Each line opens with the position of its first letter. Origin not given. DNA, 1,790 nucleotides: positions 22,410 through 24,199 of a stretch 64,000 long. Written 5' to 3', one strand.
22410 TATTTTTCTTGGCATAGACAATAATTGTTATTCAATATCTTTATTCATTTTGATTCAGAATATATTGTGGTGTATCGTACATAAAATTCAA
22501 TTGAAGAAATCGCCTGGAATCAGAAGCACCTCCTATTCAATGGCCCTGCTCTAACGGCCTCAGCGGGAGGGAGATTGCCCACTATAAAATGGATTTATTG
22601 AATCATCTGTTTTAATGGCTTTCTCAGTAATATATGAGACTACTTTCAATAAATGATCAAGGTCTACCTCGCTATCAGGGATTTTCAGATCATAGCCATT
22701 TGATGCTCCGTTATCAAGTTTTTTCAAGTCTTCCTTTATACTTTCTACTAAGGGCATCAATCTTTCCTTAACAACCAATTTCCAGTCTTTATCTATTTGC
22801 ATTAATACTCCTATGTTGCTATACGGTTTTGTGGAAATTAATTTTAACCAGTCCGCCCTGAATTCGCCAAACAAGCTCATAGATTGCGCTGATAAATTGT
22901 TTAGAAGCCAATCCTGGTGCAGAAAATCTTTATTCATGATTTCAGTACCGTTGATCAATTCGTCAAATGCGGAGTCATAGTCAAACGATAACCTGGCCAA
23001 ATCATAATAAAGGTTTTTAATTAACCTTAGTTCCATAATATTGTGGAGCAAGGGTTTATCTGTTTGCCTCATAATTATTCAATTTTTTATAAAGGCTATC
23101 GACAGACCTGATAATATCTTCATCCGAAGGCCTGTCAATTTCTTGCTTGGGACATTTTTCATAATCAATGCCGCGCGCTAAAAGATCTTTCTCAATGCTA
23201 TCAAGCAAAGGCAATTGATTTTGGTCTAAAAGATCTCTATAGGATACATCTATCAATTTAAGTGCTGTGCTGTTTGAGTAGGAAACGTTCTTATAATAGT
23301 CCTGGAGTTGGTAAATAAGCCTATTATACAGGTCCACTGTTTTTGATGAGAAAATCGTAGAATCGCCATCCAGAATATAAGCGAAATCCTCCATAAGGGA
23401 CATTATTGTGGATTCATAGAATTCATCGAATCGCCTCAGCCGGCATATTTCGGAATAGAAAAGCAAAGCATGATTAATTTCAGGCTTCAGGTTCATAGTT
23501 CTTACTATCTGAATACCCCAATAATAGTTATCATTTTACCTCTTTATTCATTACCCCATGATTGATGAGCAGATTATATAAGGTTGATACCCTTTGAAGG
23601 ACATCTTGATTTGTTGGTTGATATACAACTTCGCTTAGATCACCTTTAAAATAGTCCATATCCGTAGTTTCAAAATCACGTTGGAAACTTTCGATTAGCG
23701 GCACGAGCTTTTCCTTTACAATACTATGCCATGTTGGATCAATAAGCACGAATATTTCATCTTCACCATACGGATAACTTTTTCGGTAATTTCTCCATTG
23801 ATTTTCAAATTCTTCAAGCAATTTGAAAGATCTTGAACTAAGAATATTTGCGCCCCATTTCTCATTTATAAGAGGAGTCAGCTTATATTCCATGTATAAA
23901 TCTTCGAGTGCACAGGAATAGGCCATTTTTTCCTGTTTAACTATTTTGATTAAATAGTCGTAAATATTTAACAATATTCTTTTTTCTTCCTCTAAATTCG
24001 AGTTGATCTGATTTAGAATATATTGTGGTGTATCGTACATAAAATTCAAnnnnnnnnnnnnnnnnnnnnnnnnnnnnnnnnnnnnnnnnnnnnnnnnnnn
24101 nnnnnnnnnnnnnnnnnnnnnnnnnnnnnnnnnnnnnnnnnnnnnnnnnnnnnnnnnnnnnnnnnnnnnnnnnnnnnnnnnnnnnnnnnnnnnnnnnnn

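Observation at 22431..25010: Low-GC toxin / poly-immunity-like cassette inserted inside the pyrimidine catabolic operon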

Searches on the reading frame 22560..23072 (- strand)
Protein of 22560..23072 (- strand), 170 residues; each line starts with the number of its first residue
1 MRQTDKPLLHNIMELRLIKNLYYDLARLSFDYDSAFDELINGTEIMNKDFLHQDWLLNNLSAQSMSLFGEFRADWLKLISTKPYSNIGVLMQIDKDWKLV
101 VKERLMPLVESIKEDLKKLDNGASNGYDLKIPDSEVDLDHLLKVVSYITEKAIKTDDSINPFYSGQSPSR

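Call 3: search_protein_families(library=pfam, proteins=[window:22560-23072:-], max_evalue=1)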
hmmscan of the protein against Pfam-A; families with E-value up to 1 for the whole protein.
window:22560-23072:- (170 aa): 1 family
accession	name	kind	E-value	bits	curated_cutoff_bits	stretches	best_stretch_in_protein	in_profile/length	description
PF18526.6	DB_JBP1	-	0.05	14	25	1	47-81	7-41/164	Thymine dioxygenase JBP1 DNA-binding domain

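Call 4: search_protein_families(library=ncbifam, proteins=[window:22560-23072:-], max_evalue=1)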
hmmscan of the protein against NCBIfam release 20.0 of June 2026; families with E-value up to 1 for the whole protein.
window:22560-23072:- (170 aa): 2 families
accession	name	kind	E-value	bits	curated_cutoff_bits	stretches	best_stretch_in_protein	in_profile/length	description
TIGR04277.1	squa_tetra_cyc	equivalog_domain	0.0073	14.9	500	1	102-166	331-396/624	tetrahymanol synthase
NF040955.1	Arch_DPS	equivalog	0.051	13.2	250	1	99-160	68-127/177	DNA protection during starvation protein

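Call 90: search_protein_families(library=padloc, proteins=[window:22560-23072:-], max_evalue=0.01)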
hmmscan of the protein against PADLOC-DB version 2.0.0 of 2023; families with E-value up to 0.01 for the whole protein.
window:22560-23072:- (170 aa): 1 family
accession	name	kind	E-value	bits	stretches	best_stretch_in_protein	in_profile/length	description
PDLC01806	CARF1--CARF_HEPN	-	0.0086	13.2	1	20-139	203-324/410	-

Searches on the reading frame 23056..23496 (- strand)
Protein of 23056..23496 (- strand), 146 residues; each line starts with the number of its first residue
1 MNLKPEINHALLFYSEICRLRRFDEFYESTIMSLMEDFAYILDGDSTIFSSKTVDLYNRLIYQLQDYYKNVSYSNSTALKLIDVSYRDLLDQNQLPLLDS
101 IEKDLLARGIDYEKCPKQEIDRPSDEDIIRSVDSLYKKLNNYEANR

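Call 3: search_protein_families(library=pfam, proteins=[window:23056-23496:-], max_evalue=1)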
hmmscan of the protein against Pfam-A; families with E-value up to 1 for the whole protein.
window:23056-23496:- (146 aa): 1 family
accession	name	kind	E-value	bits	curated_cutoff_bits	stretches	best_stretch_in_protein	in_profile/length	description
PF20504.3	IntS14_C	-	0.075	13.7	25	1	12-53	29-68/104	Integrator complex subunit 14, alpha-helical domain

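Call 4: search_protein_families(library=ncbifam, proteins=[window:23056-23496:-], max_evalue=1)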
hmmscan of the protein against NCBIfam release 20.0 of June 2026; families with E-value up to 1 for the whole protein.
window:23056-23496:- (146 aa): 0 families

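Call 90: search_protein_families(library=padloc, proteins=[window:23056-23496:-], max_evalue=0.01)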
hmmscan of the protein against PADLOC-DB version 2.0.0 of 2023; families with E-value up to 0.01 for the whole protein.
window:23056-23496:- (146 aa): 0 families

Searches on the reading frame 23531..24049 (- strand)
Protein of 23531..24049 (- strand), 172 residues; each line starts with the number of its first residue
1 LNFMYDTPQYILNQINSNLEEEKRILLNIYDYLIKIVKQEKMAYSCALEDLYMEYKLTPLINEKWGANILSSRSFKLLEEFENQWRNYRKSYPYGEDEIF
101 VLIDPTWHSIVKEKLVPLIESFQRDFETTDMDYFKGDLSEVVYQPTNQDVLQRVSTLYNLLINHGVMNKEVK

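Call 3: search_protein_families(library=pfam, proteins=[window:23531-24049:-], max_evalue=1)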
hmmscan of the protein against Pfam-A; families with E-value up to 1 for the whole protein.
window:23531-24049:- (172 aa): 2 families
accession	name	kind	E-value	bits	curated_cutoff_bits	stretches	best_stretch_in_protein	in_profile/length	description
PF17641.8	ASPRs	-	0.09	13.4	26.3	1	27-59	15-49/118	Ancylostoma-associated secreted protein related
PF20951.2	Flu_PB2_6th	-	0.099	12.7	25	1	18-57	8-47/150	Influenza RNA polymerase PB2 6th domain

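Call 4: search_protein_families(library=ncbifam, proteins=[window:23531-24049:-], max_evalue=1)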
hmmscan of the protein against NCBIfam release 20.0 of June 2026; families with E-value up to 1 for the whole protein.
window:23531-24049:- (172 aa): 0 families

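Call 13: find_homologous_proteins(query=A1)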
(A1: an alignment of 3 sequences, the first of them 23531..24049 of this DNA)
Query A1 (3 sequences) (172 aa, profile of the alignment): 22 proteins with E <= 0.001 among 1551 candidates.
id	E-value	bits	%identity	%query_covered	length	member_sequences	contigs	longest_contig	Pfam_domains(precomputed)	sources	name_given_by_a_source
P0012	7.9e-75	268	100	98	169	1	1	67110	-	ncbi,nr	ncbi:MAG: hypothetical protein J5I94_02770 [Phaeodactylibacter sp.]|nr:hypothetical protein [Phaeoda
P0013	1.8e-65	238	86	98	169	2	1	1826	-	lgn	-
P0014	2.6e-65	237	85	98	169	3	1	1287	-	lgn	-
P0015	7.5e-65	236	80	98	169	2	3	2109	-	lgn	-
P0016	1.7e-59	218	79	98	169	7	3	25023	-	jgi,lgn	-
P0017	3.2e-57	211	27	57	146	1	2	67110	-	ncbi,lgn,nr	ncbi:MAG: hypothetical protein J5I94_02765 [Phaeodactylibacter sp.]|nr:hypothetical protein [Phaeoda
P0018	1.9e-56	208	27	57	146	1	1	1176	-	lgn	-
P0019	1.2e-55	206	28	57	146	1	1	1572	-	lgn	-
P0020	1.4e-52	196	40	41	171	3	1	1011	-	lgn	-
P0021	4.3e-51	191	25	55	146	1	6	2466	-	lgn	-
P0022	4.8e-48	181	26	55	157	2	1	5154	-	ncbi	-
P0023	6.2e-47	178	39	41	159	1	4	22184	-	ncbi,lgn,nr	ncbi:MAG: hypothetical protein J5I98_35920 [Phaeodactylibacter sp.]|nr:hypothetical protein [Phaeoda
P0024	8.4e-47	177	32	63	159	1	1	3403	-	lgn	-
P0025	2.2e-45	172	26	58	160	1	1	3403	-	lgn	-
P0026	2.9e-45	172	29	56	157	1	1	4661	-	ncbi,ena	-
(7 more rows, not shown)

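Call 29: find_encoding_contigs(protein=P0016, flank=10000, max_places=3)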
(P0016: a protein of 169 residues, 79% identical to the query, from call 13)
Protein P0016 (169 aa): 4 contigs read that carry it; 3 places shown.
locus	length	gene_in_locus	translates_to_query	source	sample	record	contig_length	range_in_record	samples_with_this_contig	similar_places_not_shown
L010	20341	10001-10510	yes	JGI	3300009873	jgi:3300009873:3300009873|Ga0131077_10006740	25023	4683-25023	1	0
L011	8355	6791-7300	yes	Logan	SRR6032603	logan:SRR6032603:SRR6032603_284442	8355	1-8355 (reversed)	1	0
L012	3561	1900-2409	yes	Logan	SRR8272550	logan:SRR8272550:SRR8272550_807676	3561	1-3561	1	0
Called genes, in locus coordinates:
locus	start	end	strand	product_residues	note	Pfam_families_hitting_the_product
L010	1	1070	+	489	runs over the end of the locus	PF00171:Aldedh, PF05893:LuxC (weak)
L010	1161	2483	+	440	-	PF00202:Aminotran_3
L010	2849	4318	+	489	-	PF02133:Transp_cyt_pur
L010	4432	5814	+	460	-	PF07969:Amidohydro_3 (weak), PF01979:Amidohydro_1, PF07969:Amidohydro_3 (weak)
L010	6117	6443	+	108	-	PF12844:HTH_19, PF13560:HTH_31, PF01381:HTH_3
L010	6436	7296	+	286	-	PF01555:N6_N4_Mtase, PF08241:Methyltransf_11 (faint), PF01555:N6_N4_Mtase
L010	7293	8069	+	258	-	PF01555:N6_N4_Mtase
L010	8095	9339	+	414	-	-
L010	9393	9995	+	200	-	-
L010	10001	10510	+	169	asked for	-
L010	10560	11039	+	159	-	-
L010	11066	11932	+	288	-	PF00795:CN_hydrolase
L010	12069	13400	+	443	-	PF14691:Fer4_20, PF00070:Pyr_redox (faint), PF01134:GIDA (faint), PF01262:AlaDh_PNT_C (faint), PF03486:HI0933_like (faint), PF07992:Pyr_redox_2, PF13450:NAD_binding_8, PF13738:Pyr_redox_3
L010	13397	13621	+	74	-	-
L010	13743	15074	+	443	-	PF01180:DHO_dh, PF01207:Dus, PF12837:Fer4_6 (faint), PF12797:Fer4_2 (faint), PF00037:Fer4 (faint), PF12838:Fer4_7, PF14697:Fer4_21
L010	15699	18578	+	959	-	PF13620:CarboxypepD_reg, PF13715:CarbopepD_reg_2, PF07715:Plug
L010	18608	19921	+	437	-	PF07980:SusD_RagB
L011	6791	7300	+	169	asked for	-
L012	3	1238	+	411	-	?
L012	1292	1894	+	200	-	-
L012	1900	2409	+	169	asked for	-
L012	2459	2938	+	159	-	-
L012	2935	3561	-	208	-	?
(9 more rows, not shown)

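Call 34: predict_structure(alignment_id=A3)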
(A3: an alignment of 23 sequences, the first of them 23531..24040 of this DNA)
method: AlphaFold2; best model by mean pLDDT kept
length: 169 residues; sequences in the alignment: 23
mean_pLDDT: 77.6   pTM: 0.72
mean pLDDT of the five models: 77.6, 73.9, 72.1, 71.9, 71.4
residues with pLDDT >= 90: 36; 70-90: 86; 50-70: 43; < 50: 4
segments of 3 or more residues with pLDDT < 50: 1-3
pLDDT, mean of each block of 10 residues (from residue 1): 53 73 89 75 71 70 86 92 81 66 86 94 93 71 72 78 69
secondary structure, 60 per line:
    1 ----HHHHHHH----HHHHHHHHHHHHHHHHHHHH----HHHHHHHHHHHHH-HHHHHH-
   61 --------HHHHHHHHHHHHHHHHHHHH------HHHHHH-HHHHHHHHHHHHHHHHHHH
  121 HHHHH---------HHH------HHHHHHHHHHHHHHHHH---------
elements in order: H5-11 H16-35 H40-52 H54-59 H69-88 H95-100 H102-125 H144-160

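Call 38: fold_search(model_id=the predicted structure, library=pdb)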
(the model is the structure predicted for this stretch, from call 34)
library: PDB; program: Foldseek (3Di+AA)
matches with E <= 10: 66; with E <= 0.001: 0
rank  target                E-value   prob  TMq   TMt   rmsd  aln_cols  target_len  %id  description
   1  3lvy_E                6.6e-01  0.20  0.22  0.21  15.3       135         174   12  Crystal Structure of Carboxymuconolactone Decarboxylase Family Protein SMU.961 from Streptococcus mutans (released 2010-03-09)
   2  3lvy_B                9.2e-01  0.15  0.21  0.20  15.6       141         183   13  Crystal Structure of Carboxymuconolactone Decarboxylase Family Protein SMU.961 from Streptococcus mutans (released 2010-03-09)
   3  3lvy_A                1.3e+00  0.13  0.21  0.20  15.4       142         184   11  Crystal Structure of Carboxymuconolactone Decarboxylase Family Protein SMU.961 from Streptococcus mutans (released 2010-03-09)
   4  3lvy_F                1.3e+00  0.12  0.21  0.20  15.8       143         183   12  Crystal Structure of Carboxymuconolactone Decarboxylase Family Protein SMU.961 from Streptococcus mutans (released 2010-03-09)
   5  3lvy_D                1.6e+00  0.12  0.22  0.20  15.6       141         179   13  Crystal Structure of Carboxymuconolactone Decarboxylase Family Protein SMU.961 from Streptococcus mutans (released 2010-03-09)
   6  5jxd                  1.8e+00  0.10  0.23  0.21  13.0       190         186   14  Crystal structure of murine Tnfaip8 C165S mutant (released 2017-06-28)
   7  5j4u                  2.2e+00  0.08  0.19  0.16  13.1       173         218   13  Crystal structure of a glutathione S-transferase PtGSTU30 from Populus trichocarpa in complex with GSH (released 2017-04-12)
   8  5xub_B                2.4e+00  0.11  0.25  0.28  21.1       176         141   11  The citrate-bound trimer of chemoreceptor MCP2201 ligand binding domain (released 2018-06-27)
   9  8bsb_A                2.5e+00  0.10  0.25  0.26  20.6       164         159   12  Vc1313-LBD bound to D-lysine (released 2023-06-07)
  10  6zvo_C                2.9e+00  0.16  0.31  0.35   8.5       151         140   10  Crystal structure of unliganded MLKL executioner domain (released 2020-12-23)
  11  1cnt_2                2.9e+00  0.07  0.19  0.24  18.6       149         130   11  CILIARY NEUROTROPHIC FACTOR (released 1997-03-26)
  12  8bsa_B                3.2e+00  0.12  0.31  0.33  18.9       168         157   12  Vc1313-LBD bound to D-arginine (released 2023-06-07)
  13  4qe8_A                3.4e+00  0.11  0.31  0.25  19.3       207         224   14  FXR with DM175 and NCoA-2 peptide (released 2015-08-12)
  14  4zvd_A                3.5e+00  0.25  0.36  0.48   5.8       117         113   12  Crystal structure of MID domain of the E. coli DosC - form II (released 2015-11-11)
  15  1cnt_4                3.5e+00  0.07  0.21  0.26  18.5       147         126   11  CILIARY NEUROTROPHIC FACTOR (released 1997-03-26)
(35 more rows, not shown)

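Call 90: search_protein_families(library=padloc, proteins=[window:23531-24049:-, L010:8095-9339:+, L010:6436-7296:+, L010:7293-8069:+, L010:6117-6443:+], max_evalue=0.01)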
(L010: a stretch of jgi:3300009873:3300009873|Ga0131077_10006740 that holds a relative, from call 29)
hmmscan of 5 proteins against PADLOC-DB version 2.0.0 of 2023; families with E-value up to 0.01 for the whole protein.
window:23531-24049:- (172 aa): 0 families

L010:8095-9339:+ (414 aa): 0 families

L010:6436-7296:+ (286 aa): 54 families (the best 25 are shown)
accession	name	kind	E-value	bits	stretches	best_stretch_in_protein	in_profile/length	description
PDLC03391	MTase_II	-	1.9e-31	107.1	1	16-285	106-380/381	Type II methyltransferase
PDLC03353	MTase_II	-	1.5e-30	104.7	2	10-116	149-253/260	Type II methyltransferase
PDLC03363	MTase_II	-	8.7e-26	89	1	16-282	23-290/294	Type II methyltransferase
PDLC03350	MTase_II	-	5.5e-20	70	2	16-114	197-295/312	Type II methyltransferase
PDLC03371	MTase_II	-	2.1e-19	68.1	2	44-117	182-255/260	Type II methyltransferase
PDLC03351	MTase_II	-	7.5e-18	62.8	1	64-284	138-347/348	Type II methyltransferase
PDLC03284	MTase_II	-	9.1e-18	62.7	2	13-161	58-217/361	Type II methyltransferase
PDLC03387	MTase_II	-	1.8e-17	61.5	2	48-117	209-278/289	Type II methyltransferase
PDLC03224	MTase_II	-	6.7e-14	49.6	1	56-103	76-124/481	Type II methyltransferase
PDLC04134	mad2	-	2.2e-13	47.8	1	31-219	253-398/492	mads_2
PDLC03283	MTase_II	-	3.9e-12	44.1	1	55-117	212-274/352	Type II methyltransferase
PDLC03259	MTase_II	-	3.9e-12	43.7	2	42-114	184-255/423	Type II methyltransferase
PDLC03260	MTase_II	-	9.7e-12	42.5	1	43-113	236-306/349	Type II methyltransferase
PDLC03299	MTase_II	-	2.7e-11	41.5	1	50-120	193-263/296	Type II methyltransferase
PDLC03376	MTase_II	-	3.5e-11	41.4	1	64-284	48-249/249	Type II methyltransferase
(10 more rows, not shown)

L010:7293-8069:+ (258 aa): 61 families (the best 25 are shown)
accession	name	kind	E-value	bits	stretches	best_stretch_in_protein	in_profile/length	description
PDLC03299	MTase_II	-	5.5e-66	221.1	1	5-250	15-260/296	Type II methyltransferase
PDLC03371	MTase_II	-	4.5e-60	201.4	1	2-253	8-258/260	Type II methyltransferase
PDLC03320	MTase_II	-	4.8e-43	145.4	1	7-253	35-280/289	Type II methyltransferase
PDLC03353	MTase_II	-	1.6e-37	127.5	1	2-249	7-252/260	Type II methyltransferase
PDLC03238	MTase_II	-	2.5e-37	127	1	3-252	122-368/428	Type II methyltransferase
PDLC03230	MTase_II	-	5.3e-34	116.1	1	3-249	34-284/360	Type II methyltransferase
PDLC03216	MTase_II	-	1.5e-33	114.3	1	2-252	9-260/364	Type II methyltransferase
PDLC03327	MTase_II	-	7.1e-32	108.9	1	10-251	45-288/319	Type II methyltransferase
PDLC03339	MTase_II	-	7.4e-32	108.6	1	3-248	2-272/399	Type II methyltransferase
PDLC03265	MTase_II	-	6.4e-30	102.7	2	10-134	30-156/333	Type II methyltransferase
PDLC03738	oMTase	-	7.1e-30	101.9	1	3-251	19-269/376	orphan methyltransferase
PDLC03302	MTase_II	-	3.4e-28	96.7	1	1-251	1-264/626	Type II methyltransferase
PDLC03387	MTase_II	-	1.4e-27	94.6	2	88-250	134-278/289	Type II methyltransferase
PDLC03228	MTase_II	-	3.4e-24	83.9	2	172-252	131-210/227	Type II methyltransferase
PDLC03337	MTase_II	-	2.5e-23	80.7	1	4-248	8-247/264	Type II methyltransferase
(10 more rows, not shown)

L010:6117-6443:+ (108 aa): 16 families
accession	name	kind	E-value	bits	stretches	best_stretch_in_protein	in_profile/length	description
PDLC02926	HTH_VI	-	6.1e-12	43.6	1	9-69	2-62/92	-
PDLC04142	capH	-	1.3e-10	40.3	1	5-82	3-68/103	capH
PDLC03954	RmrA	-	1.2e-06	25.8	1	5-70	6-72/380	-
PDLC03951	RmrA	-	7.1e-06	23.2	1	10-71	10-71/400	-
PDLC03949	RmrA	-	2e-05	21.6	1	17-74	11-72/363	-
PDLC03945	RmrA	-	3.8e-05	21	1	9-98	3-99/394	-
PDLC03953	RmrA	-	0.00013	19.3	1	8-69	5-66/373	-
PDLC03946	RmrA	-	0.00018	18.4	1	17-96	11-88/357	-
PDLC03943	RmrA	-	0.00023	18.3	1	10-70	4-64/370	-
PDLC03665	Control_protein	-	0.00026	19.2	1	8-57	8-58/77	control protein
PDLC03947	RmrA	-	0.00034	17.5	1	5-71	8-74/383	-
PDLC03664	Control_protein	-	0.00066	18.1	1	7-59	12-64/74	control protein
PDLC04775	PDC-M69A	-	0.0016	16.9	1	7-71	6-70/113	-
PDLC03952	RmrA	-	0.0039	14.1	1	11-72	25-86/395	-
PDLC03956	RmrA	-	0.0053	13.9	1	15-72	15-73/399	-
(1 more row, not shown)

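Call 101: search_solved_structures(query=A3, max_evalue=10)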
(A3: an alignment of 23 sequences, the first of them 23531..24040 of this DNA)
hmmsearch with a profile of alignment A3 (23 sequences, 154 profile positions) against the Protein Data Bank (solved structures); distinct sequences matched with E-value up to 10: 4.
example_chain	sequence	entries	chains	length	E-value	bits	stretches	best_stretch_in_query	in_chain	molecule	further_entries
3jqh_A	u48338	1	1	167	0.0036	20.4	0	6-37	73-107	C-type lectin domain family 4 member M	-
3u49_A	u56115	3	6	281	0.36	13.9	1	80-119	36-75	Bacilysin biosynthesis oxidoreductase ywfH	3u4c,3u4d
7l5v_A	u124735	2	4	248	0.64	13.1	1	68-93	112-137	Beta-lactamase | Beta-lactamase OXA-935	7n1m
4yin_A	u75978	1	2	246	0.74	12.9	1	68-109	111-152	Beta-lactamase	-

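Call 102: search_protein_families(library=pfam, alignment_id=A3, max_evalue=1)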
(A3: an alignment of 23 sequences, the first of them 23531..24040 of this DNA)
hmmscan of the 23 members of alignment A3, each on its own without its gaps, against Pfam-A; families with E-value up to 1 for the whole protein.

A. member 1, window:23531-24040:- (169 aa): 2 families
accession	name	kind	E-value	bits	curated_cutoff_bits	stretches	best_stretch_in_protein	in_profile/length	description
PF17641.8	ASPRs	-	0.087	13.5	26.3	1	24-56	15-49/118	Ancylostoma-associated secreted protein related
PF20951.2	Flu_PB2_6th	-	0.096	12.7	25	1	15-54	8-47/150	Influenza RNA polymerase PB2 6th domain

B. families by the number of members that match (of 23 scanned): 11 families
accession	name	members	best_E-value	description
PF17641.8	ASPRs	4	0.046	Ancylostoma-associated secreted protein related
PF18526.6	DB_JBP1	4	0.05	Thymine dioxygenase JBP1 DNA-binding domain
PF20504.3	IntS14_C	4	0.074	Integrator complex subunit 14, alpha-helical domain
PF20951.2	Flu_PB2_6th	3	0.086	Influenza RNA polymerase PB2 6th domain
PF16417.11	CNOT1_TTP_bind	2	0.034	CCR4-NOT transcription complex subunit 1 TTP binding domain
PF22364.1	VID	1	0.064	VirG insertion domain (VID)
PF21052.3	EFR3_ARM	1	0.11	EFR3, armadillo repeat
PF09567.15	RE_MamI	1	0.12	MamI restriction endonuclease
PF13526.11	DUF4125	1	0.13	Protein of unknown function (DUF4125)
PF10337.15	ArAE_2_N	1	0.14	Putative ER transporter, 6TM, N-terminal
PF01719.23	Rep_OBD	1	0.15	Plasmid replication protein, origin binding domain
